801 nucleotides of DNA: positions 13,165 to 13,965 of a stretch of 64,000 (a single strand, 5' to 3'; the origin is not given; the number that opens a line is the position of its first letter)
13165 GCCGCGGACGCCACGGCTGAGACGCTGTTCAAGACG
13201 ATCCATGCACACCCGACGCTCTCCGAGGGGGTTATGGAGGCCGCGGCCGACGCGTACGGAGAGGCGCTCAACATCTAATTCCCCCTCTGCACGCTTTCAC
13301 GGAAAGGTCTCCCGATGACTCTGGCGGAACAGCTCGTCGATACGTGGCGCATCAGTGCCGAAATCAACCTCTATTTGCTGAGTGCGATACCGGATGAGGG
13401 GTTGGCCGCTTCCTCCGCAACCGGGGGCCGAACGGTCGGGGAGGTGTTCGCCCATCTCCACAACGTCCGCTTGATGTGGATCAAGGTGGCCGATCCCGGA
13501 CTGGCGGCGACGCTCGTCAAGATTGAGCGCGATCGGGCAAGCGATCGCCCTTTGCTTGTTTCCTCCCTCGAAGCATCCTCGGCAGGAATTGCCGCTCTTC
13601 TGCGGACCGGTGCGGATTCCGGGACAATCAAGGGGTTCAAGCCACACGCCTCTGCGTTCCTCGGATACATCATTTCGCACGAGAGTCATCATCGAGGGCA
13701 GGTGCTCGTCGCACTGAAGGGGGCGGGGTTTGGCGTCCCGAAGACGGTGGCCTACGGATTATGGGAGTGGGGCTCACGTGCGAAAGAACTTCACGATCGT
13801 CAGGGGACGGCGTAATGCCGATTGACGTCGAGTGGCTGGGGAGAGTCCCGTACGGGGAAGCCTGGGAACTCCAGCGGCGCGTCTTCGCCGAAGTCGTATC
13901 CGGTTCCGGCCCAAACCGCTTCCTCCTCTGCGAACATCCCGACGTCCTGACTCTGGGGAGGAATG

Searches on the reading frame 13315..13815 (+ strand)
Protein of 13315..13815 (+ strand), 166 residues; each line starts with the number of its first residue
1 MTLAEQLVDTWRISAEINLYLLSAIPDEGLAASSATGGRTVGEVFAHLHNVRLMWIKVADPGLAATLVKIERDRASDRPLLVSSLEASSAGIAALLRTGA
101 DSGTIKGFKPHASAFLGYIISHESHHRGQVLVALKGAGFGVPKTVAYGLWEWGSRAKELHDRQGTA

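Call 5: search_protein_families(library=pfam, proteins=[window:13315-13815:+], max_evalue=0.01)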
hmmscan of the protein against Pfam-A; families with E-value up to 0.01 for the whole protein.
window:13315-13815:+ (166 aa): 2 families
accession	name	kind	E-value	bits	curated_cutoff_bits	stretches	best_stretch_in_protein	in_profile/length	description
PF05163.17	DinB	-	7.8e-16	58.9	23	1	5-144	6-152/165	DinB family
PF12867.12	DinB_2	-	5.9e-08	33.7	24.8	1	19-130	10-128/128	DinB superfamily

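Call 6: search_protein_families(library=ncbifam, proteins=[window:13315-13815:+], max_evalue=0.01)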
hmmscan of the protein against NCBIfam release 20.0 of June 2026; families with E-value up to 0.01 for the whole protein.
window:13315-13815:+ (166 aa): 0 families

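Call 7: find_homologous_proteins(query=window:13315-13812:+, max_evalue=0.001)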
Query window:13315-13812:+ (166 aa): 4739 proteins with E <= 0.001 among 5170 candidates; the best 120 are listed.
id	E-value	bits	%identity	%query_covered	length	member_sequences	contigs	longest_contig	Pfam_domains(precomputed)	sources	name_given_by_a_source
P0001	1.1e-101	355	99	100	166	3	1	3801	PF12867.13,PF05163.18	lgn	-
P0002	1.5e-69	251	67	99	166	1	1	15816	PF12867.13,PF05163.18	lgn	-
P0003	2.5e-55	205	63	93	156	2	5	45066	PF12867.13,PF05163.18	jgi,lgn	-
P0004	3.5e-55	204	64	92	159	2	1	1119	PF12867.13,PF05163.18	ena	-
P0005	6.4e-55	203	64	92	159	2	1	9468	PF12867.13,PF05163.18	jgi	jgi:uncharacterized damage-inducible protein DinB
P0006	9.3e-55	203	64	92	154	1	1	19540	PF12867.13,PF05163.18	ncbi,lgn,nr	ncbi:MAG TPA: DinB family protein [Longimicrobiaceae bacterium]|nr:DinB family protein [Longimicrobi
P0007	4.5e-54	201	61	90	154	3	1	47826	PF12867.13,PF05163.18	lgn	-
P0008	7.3e-54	200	62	92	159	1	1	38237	PF12867.13,PF05163.18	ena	-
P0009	1.3e-53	199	62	93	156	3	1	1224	PF12867.13,PF05163.18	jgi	jgi:uncharacterized damage-inducible protein DinB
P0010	1.4e-53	199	61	93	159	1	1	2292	PF12867.13,PF05163.18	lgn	-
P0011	1.6e-53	199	61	92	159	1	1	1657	PF12867.13,PF05163.18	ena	-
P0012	2.1e-53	198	63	92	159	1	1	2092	PF12867.13,PF05163.18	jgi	jgi:uncharacterized damage-inducible protein DinB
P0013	2.2e-53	198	60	92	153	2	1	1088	PF12867.13,PF05163.18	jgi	jgi:uncharacterized damage-inducible protein DinB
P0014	2.3e-53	198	60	92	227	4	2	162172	PF12867.13,PF05163.18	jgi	jgi:uncharacterized damage-inducible protein DinB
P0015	2.4e-53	198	61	93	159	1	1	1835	PF12867.13,PF05163.18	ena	-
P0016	3.3e-53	198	60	92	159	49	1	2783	PF12867.13,PF05163.18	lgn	-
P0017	6.0e-53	197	59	92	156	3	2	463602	PF12867.13,PF05163.18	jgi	-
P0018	1.0e-52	196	58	96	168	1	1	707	PF12867.13,PF05163.18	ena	-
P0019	1.1e-52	196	59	93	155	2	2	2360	PF12867.13,PF05163.18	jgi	jgi:uncharacterized damage-inducible protein DinB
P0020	1.3e-52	196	61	92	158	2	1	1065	PF12867.13,PF05163.18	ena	-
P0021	1.3e-52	196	59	93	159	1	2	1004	PF12867.13,PF05163.18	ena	-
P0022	1.4e-52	196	62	92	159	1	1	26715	PF12867.13,PF05163.18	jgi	jgi:uncharacterized damage-inducible protein DinB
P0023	1.4e-52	196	61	92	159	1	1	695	PF12867.13,PF05163.18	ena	-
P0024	1.5e-52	196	60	92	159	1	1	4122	PF12867.13,PF05163.18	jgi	jgi:uncharacterized damage-inducible protein DinB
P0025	1.6e-52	196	62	92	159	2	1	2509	PF12867.13,PF05163.18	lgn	-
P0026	1.8e-52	195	61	92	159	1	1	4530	PF12867.13,PF05163.18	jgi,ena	-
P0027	1.8e-52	195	60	92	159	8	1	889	PF12867.13,PF05163.18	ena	-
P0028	2.2e-52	195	59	93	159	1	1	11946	PF12867.13,PF05163.18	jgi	jgi:uncharacterized damage-inducible protein DinB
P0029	2.2e-52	195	61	92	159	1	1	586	PF12867.13,PF05163.18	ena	-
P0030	2.3e-52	195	62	92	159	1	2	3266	PF12867.13,PF05163.18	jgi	jgi:uncharacterized damage-inducible protein DinB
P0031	2.9e-52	195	59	93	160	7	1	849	PF12867.13,PF05163.18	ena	-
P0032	3.3e-52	194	58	92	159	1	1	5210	PF12867.13,PF05163.18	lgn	-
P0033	3.8e-52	194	59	92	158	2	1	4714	PF12867.13,PF05163.18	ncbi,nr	ncbi:MAG TPA: DinB family protein [Longimicrobium sp.]|nr:DinB family protein [Longimicrobium sp.]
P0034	4.4e-52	194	60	92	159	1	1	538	PF12867.13,PF05163.18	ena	-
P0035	4.8e-52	194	60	90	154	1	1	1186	PF12867.13,PF05163.18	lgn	-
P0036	4.9e-52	194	60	92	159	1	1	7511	PF12867.13,PF05163.18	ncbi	-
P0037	5.6e-52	194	61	92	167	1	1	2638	PF12867.13,PF05163.18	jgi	jgi:uncharacterized damage-inducible protein DinB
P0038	6.0e-52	194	59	92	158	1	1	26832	PF12867.13,PF05163.18,PF25215.2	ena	-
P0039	7.2e-52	193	59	92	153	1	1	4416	PF05163.18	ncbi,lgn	-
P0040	7.9e-52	193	60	92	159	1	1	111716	PF12867.13,PF05163.18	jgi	jgi:uncharacterized damage-inducible protein DinB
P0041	8.6e-52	193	60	92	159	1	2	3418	PF12867.13,PF05163.18,PF25215.2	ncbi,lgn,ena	-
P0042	9.1e-52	193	57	92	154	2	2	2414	PF05163.18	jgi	jgi:uncharacterized damage-inducible protein DinB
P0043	9.2e-52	193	60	92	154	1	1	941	PF12867.13,PF05163.18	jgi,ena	-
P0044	9.5e-52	193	59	92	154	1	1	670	PF05163.18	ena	-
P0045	1.0e-51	193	60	93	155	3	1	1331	PF12867.13,PF05163.18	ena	-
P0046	1.0e-51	193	59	93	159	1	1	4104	PF12867.13,PF05163.18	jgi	jgi:uncharacterized damage-inducible protein DinB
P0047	1.5e-51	192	61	92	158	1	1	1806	PF12867.13,PF05163.18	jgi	jgi:uncharacterized damage-inducible protein DinB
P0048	1.5e-51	192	58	93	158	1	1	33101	PF12867.13,PF05163.18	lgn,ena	-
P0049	1.8e-51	192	60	93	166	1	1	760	PF05163.18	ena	-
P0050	1.9e-51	192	59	93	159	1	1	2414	PF12867.13,PF05163.18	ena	-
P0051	2.0e-51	192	58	92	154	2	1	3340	PF12867.13,PF05163.18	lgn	-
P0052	2.3e-51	192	56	93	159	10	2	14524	PF12867.13,PF05163.18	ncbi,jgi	jgi:uncharacterized damage-inducible protein DinB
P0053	2.4e-51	192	60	92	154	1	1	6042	PF12867.13,PF05163.18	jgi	jgi:uncharacterized damage-inducible protein DinB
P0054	2.5e-51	192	60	93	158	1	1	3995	PF12867.13,PF05163.18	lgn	-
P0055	2.5e-51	192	58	93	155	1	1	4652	PF12867.13,PF05163.18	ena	-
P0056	2.8e-51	191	59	93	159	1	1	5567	PF12867.13,PF05163.18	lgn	-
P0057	2.8e-51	191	59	93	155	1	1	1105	PF05163.18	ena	-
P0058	3.5e-51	191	57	91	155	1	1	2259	PF12867.13,PF05163.18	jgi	jgi:uncharacterized damage-inducible protein DinB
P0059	3.6e-51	191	61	90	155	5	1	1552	PF12867.13,PF05163.18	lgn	-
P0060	3.7e-51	191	60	92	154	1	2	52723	PF12867.13,PF05163.18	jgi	jgi:uncharacterized damage-inducible protein DinB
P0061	3.9e-51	191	58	93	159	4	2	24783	PF12867.13,PF05163.18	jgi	jgi:uncharacterized damage-inducible protein DinB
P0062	4.0e-51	191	60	93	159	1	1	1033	PF12867.13,PF05163.18,PF25215.2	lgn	-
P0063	4.3e-51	191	59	93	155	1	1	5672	PF12867.13,PF05163.18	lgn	-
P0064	4.4e-51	191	60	92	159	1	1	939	PF12867.13,PF05163.18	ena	-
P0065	4.9e-51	191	59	92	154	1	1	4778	PF12867.13,PF05163.18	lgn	-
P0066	5.9e-51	190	58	92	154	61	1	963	PF12867.13,PF05163.18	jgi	jgi:uncharacterized damage-inducible protein DinB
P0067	6.4e-51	190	57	93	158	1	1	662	PF12867.13,PF05163.18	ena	-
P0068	6.6e-51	190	59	93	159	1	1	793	PF12867.13,PF05163.18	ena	-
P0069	6.6e-51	190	59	92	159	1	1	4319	PF12867.13,PF05163.18,PF25215.2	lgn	-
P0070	6.7e-51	190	57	92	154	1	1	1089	PF12867.13,PF05163.18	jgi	jgi:uncharacterized damage-inducible protein DinB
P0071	7.0e-51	190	57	92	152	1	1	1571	PF05163.18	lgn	-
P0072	7.1e-51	190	59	93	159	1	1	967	PF12867.13,PF05163.18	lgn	-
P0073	7.8e-51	190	60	92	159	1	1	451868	PF12867.13,PF05163.18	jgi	jgi:uncharacterized damage-inducible protein DinB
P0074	7.8e-51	190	58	92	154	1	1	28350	PF12867.13,PF05163.18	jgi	jgi:uncharacterized damage-inducible protein DinB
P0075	8.2e-51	190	59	92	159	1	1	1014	PF12867.13,PF05163.18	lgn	-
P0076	9.7e-51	190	59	92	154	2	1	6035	PF12867.13,PF05163.18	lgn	-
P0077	1.1e-50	190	58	92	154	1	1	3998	PF12867.13,PF05163.18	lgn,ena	-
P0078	1.1e-50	190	59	93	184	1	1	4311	PF12867.13,PF05163.18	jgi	jgi:uncharacterized damage-inducible protein DinB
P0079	1.1e-50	190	60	90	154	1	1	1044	PF05163.18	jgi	-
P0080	1.1e-50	190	58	92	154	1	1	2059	PF12867.13,PF05163.18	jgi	jgi:uncharacterized damage-inducible protein DinB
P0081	1.2e-50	189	60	90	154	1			PF05163.18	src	-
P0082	1.2e-50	189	59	92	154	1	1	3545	PF12867.13,PF05163.18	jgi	jgi:uncharacterized damage-inducible protein DinB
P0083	1.3e-50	189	58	92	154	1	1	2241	PF12867.13,PF05163.18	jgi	jgi:uncharacterized damage-inducible protein DinB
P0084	1.3e-50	189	60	90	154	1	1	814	PF05163.18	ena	-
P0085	1.3e-50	189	58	90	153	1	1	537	PF12867.13,PF05163.18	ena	-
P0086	1.4e-50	189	59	93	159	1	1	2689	PF12867.13,PF05163.18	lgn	-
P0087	1.5e-50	189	58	92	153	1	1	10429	PF12867.13,PF05163.18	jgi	jgi:uncharacterized damage-inducible protein DinB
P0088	1.5e-50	189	57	92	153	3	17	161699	PF12867.13,PF05163.18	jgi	jgi:uncharacterized damage-inducible protein DinB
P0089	1.6e-50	189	58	92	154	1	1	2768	PF12867.13,PF05163.18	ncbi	ncbi:MAG: DinB family protein [Blastocatellia bacterium]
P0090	1.6e-50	189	59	92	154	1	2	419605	PF12867.13,PF05163.18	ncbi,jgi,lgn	jgi:uncharacterized damage-inducible protein DinB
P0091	1.6e-50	189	55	93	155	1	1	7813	PF12867.13,PF05163.18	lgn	-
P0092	1.6e-50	189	61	92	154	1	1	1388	PF12867.13,PF05163.18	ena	-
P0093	1.6e-50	189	59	93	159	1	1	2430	PF12867.13,PF05163.18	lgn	-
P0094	1.7e-50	189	59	92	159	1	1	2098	PF12867.13,PF05163.18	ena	-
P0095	1.7e-50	189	58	92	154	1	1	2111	PF12867.13,PF05163.18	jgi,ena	-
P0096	1.7e-50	189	58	92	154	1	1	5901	PF12867.13,PF05163.18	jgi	jgi:uncharacterized damage-inducible protein DinB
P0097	1.7e-50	189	58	92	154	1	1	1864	PF12867.13,PF05163.18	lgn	-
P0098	1.8e-50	189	57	92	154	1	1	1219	PF12867.13,PF05163.18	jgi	jgi:uncharacterized damage-inducible protein DinB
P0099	1.8e-50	189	57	92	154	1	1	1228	PF05163.18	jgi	jgi:uncharacterized damage-inducible protein DinB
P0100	1.8e-50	189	58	92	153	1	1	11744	PF12867.13,PF05163.18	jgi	jgi:uncharacterized damage-inducible protein DinB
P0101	1.9e-50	189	59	92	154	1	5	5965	PF12867.13,PF05163.18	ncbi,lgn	-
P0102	1.9e-50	189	60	92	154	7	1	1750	PF12867.13,PF05163.18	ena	-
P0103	2.0e-50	189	58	92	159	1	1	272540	PF12867.13,PF05163.18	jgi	jgi:uncharacterized damage-inducible protein DinB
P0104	2.0e-50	189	57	92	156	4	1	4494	PF12867.13,PF05163.18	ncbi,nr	ncbi:hypothetical protein FBQ87_07940 [Sphingobacteriales bacterium CHB3]|nr:hypothetical protein [S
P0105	2.0e-50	189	59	91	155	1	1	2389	PF12867.13,PF05163.18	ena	-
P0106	2.1e-50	189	58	92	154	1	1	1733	PF12867.13,PF05163.18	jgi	jgi:uncharacterized damage-inducible protein DinB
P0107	2.1e-50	189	59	91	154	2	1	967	PF12867.13,PF05163.18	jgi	jgi:uncharacterized damage-inducible protein DinB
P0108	2.3e-50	189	59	93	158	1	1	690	PF12867.13,PF05163.18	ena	-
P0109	2.3e-50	188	60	92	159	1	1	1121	PF12867.13,PF05163.18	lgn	-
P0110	2.4e-50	188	58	92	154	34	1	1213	PF12867.13,PF05163.18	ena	-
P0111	2.4e-50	188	59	92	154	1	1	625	PF05163.18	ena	-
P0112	2.5e-50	188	56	92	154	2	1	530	PF05163.18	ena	-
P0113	2.6e-50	188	56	92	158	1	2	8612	PF12867.13,PF05163.18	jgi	jgi:uncharacterized damage-inducible protein DinB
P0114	2.7e-50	188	59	92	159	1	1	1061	PF12867.13,PF05163.18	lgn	-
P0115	2.7e-50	188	60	92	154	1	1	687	PF05163.18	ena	-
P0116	3.0e-50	188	57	91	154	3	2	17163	PF12867.13,PF05163.18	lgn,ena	-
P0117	3.0e-50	188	59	92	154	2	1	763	PF12867.13,PF05163.18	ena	-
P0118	3.0e-50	188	59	93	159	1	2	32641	PF12867.13,PF05163.18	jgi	jgi:uncharacterized damage-inducible protein DinB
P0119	3.6e-50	188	56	93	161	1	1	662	PF12867.13,PF05163.18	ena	-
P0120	3.6e-50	188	57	92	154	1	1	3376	PF12867.13,PF05163.18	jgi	jgi:uncharacterized damage-inducible protein DinB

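Call 8: search_solved_structures(query=window:13315-13812:+, max_evalue=1, show_alignments=3)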
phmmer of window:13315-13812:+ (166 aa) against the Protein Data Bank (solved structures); distinct sequences matched with E-value up to 1: 6.
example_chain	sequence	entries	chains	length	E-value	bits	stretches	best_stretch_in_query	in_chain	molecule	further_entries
3di5_A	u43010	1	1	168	4.4e-08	36.4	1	5-157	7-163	DinB-like Protein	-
2f22_A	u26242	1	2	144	5e-05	26.4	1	40-144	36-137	BH3987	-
6iz2_A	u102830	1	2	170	0.053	16.6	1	6-142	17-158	DinB/YfiT family protein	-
3gor_A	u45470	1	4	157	0.17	15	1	103-139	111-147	Putative metal-dependent hydrolase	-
7z7e_B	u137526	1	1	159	0.58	13.2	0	72-119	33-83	DARPIN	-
7n6g_0A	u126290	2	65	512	0.97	12.5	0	34-97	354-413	PF16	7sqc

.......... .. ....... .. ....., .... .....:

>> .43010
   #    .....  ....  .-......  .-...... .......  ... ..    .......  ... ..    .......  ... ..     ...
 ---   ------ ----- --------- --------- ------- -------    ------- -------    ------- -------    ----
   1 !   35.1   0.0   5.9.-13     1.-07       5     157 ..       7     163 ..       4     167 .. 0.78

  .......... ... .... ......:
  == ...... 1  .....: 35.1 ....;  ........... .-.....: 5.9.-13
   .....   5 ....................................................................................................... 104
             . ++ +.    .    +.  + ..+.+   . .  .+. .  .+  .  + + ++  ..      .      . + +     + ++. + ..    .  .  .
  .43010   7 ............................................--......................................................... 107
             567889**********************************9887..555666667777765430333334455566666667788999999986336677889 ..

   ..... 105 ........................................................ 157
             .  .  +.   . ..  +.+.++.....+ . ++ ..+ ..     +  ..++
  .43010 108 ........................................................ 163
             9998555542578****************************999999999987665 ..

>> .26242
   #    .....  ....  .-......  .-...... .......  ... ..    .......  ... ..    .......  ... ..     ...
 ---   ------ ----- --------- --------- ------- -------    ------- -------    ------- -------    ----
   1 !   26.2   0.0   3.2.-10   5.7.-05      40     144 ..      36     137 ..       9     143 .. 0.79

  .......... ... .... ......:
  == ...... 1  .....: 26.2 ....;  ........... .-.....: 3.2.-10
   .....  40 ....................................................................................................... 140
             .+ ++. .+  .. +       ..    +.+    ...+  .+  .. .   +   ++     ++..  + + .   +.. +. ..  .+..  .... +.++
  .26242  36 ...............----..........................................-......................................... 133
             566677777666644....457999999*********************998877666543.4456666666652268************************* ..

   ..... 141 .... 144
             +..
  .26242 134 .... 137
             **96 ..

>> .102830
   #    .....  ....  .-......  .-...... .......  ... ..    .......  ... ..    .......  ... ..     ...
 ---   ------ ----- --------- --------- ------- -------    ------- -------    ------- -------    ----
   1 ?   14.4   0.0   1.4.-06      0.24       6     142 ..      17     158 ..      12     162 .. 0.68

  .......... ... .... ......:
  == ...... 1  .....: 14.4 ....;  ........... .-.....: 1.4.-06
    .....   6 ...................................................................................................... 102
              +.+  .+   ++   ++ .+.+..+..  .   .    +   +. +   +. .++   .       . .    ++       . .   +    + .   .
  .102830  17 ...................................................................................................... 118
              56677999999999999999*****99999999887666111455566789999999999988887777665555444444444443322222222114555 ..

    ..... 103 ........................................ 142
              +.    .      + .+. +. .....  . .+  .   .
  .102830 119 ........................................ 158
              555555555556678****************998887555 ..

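Call 10: find_related_loci(query=A1, collection=genome_contigs, flank=10000)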
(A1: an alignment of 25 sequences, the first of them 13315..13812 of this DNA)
Query A1 (166 aa) in genome_contigs; peptide patterns used: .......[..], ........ (x = any residue, [..] = any of these).
599 stretches matched a pattern (row limit reached: there are more); 471 encode a relative of the query (tblastn E <= 1e-3); the best 80 are kept; 80 distinct loci.
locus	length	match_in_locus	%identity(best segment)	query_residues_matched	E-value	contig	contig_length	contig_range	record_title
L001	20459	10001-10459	61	3-155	2e-57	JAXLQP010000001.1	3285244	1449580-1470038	MAG: Blastocatellia bacterium isolate STL-ACI6 C1.198.fa-1, whole genome shotgun sequence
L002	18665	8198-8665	58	1-155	3e-57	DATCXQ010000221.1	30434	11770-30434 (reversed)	MAG TPA_asm: Blastocatellia bacterium isolate SMAG_U7443 k141_960100, whole genome shotgun sequence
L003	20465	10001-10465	59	1-155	3e-57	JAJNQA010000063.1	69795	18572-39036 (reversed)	MAG: Heliomicrobium sp. isolate MAG_31 k141_13255, whole genome shotgun sequence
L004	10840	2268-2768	56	1-166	6e-57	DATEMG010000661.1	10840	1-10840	MAG TPA_asm: Blastocatellia bacterium isolate SMAG_U8936 k141_1060995, whole genome shotgun sequence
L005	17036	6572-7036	59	2-155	2e-56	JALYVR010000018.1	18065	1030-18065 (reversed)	MAG: Chloroflexota bacterium isolate LAG bin48 SD1463_NODE_1076_length_18065_cov_0.998328, whole genome shotgun sequence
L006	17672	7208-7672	57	1-155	6e-56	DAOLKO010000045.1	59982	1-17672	MAG TPA_asm: Blastocatellia bacterium isolate AMR_MDS_0338 NODE_180_length_59982_cov_17.435597, whole genome shotgun seq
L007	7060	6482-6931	58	5-155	1e-55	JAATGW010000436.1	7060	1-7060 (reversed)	MAG: Chitinophagales bacterium isolate bin_80 k141_5724714, whole genome shotgun sequence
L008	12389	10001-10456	59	5-155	2e-55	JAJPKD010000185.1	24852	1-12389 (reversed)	MAG: Acidobacteria bacterium isolate Centralia_MAG_6 k107_894063, whole genome shotgun sequence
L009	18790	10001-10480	56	5-161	1e-54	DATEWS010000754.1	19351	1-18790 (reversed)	MAG TPA_asm: Pyrinomonadaceae bacterium isolate SMAG_U8399 k141_36669, whole genome shotgun sequence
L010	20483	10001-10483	56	3-162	7e-55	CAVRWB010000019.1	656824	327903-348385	MAG: uncultured Acidobacteriota bacterium isolate MFD02159.bin.2.26 genome assembly, contig: contig_8764, whole genome s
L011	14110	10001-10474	56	1-157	6e-55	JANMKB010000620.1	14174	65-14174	MAG: Blastocatellia bacterium isolate OTE_64_metabat_263 OTE_64_k141_2312479, whole genome shotgun sequence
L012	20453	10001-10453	58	6-155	2e-54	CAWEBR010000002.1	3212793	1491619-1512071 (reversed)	MAG: Pyrinomonadaceae bacterium isolate MFD01275.bin.2.212 genome assembly, contig: contig_2304, whole genome shotgun se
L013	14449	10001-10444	61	8-155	2e-54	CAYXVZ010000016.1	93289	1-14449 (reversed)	MAG TPA_asm: uncultured Heliobacteriaceae bacterium isolate SRP287051_co1_204 genome assembly, contig: NODE_516_length_9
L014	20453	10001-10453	55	5-155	2e-54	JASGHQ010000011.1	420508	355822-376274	MAG: Flavobacterium sp. isolate 5N190 JMF-2111-06-0005.ont.bin.190_10, whole genome shotgun sequence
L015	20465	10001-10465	55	1-155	2e-54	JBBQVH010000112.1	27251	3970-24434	MAG: Blastocatellia bacterium isolate Co_metawrap_1988 Cmw_1988_k141_20299708_length_27251_cov_10.9970, whole genome sho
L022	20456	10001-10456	57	5-155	4e-54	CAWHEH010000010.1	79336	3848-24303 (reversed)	MAG: Blastocatellia bacterium isolate MFD00905.bin.2.1 genome assembly, contig: contig_57610, whole genome shotgun seque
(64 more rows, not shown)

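Call 11: find_encoding_contigs(protein=P0002, flank=10000, max_places=4)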
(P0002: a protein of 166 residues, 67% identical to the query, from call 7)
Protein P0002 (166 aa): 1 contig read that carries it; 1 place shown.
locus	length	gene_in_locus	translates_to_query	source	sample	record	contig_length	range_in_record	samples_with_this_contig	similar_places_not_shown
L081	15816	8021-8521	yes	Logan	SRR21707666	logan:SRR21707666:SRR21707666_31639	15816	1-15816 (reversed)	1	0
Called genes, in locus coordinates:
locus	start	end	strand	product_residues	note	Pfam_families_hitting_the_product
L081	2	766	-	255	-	?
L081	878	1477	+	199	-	PF04542:Sigma70_r2, PF08281:Sigma70_r4_2, PF04545:Sigma70_r4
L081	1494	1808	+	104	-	-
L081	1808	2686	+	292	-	PF07813:LTXXQ (faint)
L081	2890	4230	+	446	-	PF12867:DinB_2, PF03781:FGE-sulfatase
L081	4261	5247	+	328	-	PF10017:Methyltransf_33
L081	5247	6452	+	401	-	PF04107:GCS2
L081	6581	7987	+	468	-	PF00890:FAD_binding_2 (weak), PF01266:DAO (faint), PF01494:FAD_binding_3 (faint), PF07992:Pyr_redox_2, PF12831:FAD_oxidored (weak), PF13738:Pyr_redox_3 (weak), PF00070:Pyr_redox, PF02852:Pyr_redox_dim, +2 more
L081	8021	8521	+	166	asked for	PF05163:DinB, PF12867:DinB_2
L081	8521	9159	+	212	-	PF21948:LplA-B_cat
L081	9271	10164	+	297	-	PF13230:GATase_4, PF13522:GATase_6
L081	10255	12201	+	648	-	PF00662:Proton_antipo_N, PF00361:Proton_antipo_M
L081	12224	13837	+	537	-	PF00361:Proton_antipo_M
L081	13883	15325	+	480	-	PF00361:Proton_antipo_M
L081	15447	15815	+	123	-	?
